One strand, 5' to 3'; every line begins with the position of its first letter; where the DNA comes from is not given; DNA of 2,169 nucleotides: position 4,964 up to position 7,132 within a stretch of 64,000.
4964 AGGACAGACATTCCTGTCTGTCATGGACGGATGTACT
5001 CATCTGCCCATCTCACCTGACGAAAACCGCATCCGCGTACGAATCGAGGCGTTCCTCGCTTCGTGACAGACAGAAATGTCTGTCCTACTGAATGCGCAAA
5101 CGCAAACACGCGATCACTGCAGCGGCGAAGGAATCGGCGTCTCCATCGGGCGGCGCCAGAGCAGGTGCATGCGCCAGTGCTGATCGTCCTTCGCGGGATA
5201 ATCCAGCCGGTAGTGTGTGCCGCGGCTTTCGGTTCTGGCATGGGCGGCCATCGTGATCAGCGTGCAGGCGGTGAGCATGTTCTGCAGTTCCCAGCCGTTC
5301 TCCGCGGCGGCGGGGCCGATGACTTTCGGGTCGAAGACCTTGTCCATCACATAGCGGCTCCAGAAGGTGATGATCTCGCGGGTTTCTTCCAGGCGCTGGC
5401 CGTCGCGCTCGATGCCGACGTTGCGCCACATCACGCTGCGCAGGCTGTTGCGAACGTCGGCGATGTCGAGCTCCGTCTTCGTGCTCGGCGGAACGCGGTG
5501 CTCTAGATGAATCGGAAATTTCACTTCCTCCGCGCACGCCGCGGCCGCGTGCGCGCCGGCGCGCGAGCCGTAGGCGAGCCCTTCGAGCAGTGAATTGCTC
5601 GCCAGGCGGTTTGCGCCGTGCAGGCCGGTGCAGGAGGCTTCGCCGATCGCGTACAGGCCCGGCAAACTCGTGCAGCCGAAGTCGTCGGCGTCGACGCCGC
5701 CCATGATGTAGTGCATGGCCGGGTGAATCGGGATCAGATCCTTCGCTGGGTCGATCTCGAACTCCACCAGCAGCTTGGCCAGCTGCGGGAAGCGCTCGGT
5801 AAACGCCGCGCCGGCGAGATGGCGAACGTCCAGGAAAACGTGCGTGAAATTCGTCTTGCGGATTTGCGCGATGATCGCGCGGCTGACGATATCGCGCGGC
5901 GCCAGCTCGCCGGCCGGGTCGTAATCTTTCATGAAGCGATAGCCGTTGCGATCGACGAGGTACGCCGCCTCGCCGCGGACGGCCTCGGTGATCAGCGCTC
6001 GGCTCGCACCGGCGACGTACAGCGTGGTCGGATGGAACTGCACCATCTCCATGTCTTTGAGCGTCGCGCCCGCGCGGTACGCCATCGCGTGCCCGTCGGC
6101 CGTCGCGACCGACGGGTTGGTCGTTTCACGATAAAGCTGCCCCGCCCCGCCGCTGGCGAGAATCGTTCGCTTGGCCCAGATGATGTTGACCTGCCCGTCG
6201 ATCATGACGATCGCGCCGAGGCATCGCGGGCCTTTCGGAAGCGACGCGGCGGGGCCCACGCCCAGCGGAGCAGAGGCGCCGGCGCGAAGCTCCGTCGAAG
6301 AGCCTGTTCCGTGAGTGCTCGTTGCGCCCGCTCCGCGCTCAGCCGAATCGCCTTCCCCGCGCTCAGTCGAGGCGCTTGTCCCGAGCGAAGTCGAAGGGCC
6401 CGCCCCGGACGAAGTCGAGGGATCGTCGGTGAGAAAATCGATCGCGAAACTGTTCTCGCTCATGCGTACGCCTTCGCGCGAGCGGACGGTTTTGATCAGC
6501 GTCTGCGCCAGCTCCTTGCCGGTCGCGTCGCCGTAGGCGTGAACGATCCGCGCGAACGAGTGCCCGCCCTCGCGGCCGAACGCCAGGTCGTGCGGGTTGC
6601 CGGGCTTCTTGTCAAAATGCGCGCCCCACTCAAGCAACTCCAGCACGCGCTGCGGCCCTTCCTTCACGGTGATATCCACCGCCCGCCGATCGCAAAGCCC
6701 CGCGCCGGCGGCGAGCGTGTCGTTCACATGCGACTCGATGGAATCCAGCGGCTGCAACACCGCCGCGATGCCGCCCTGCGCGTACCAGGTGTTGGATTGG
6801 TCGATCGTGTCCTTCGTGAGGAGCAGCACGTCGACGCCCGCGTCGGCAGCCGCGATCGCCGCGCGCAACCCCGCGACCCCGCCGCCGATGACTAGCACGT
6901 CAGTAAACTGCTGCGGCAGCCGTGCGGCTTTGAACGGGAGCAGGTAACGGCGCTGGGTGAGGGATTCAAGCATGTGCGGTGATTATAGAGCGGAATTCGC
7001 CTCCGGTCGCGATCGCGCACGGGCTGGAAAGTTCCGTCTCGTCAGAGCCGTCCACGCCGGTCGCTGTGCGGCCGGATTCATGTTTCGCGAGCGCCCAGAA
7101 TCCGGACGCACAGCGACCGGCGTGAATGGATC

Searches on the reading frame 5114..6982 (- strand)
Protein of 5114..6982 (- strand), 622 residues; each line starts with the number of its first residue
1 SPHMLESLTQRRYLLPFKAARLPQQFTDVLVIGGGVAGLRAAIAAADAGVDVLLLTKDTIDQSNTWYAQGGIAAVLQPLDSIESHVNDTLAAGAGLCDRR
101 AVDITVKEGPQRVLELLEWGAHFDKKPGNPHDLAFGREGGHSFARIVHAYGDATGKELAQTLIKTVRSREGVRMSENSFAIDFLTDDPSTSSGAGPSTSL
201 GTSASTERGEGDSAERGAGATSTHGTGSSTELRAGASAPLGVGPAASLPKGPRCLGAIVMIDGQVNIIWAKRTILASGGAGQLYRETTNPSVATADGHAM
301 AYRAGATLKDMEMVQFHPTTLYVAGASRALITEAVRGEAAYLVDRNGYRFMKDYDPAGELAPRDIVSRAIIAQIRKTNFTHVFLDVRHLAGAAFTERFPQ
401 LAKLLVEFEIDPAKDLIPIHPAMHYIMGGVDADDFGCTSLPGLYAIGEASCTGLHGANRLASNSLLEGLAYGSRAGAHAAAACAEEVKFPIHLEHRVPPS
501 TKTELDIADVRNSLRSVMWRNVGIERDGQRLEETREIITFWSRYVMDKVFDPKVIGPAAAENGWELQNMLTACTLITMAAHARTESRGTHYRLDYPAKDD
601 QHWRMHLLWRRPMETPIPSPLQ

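Call 64: search_protein_families(library=pfam, proteins=[window:5114-6982:-], max_evalue=0.001)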
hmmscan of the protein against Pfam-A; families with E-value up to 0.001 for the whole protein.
window:5114-6982:- (622 aa): 9 families
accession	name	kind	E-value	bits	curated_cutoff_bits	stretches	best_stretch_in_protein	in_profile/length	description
PF00890.30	FAD_binding_2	-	8.3e-90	302.4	20.4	2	251-465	173-414/414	FAD binding domain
PF02910.25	Succ_DH_flav_C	-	3.8e-21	75.8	20.8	1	511-610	1-101/130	Fumarate reductase flavoprotein C-term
PF07992.20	Pyr_redox_2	-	8.7e-09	35.6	26.1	1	28-65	2-40/291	Pyridine nucleotide-disulphide oxidoreductase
PF01266.30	DAO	-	1.7e-08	34.9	27.9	1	28-107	1-85/353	FAD dependent oxidoreductase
PF01134.28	GIDA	-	2.3e-06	27.4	22.1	1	28-59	1-32/391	Glucose inhibited division protein A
PF03486.20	HI0933_like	-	9.6e-06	25.6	50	1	28-58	2-32/244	HI0933-like protein Rossmann domain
PF12831.13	FAD_oxidored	-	1.9e-05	24.6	27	1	28-58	1-31/416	FAD dependent oxidoreductase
PF01262.27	AlaDh_PNT_C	-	0.00055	19.9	23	1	27-58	29-60/214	Alanine dehydrogenase/PNT, C-terminal domain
PF01494.25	FAD_binding_3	-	0.00083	19.1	22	0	27-59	2-34/349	FAD binding domain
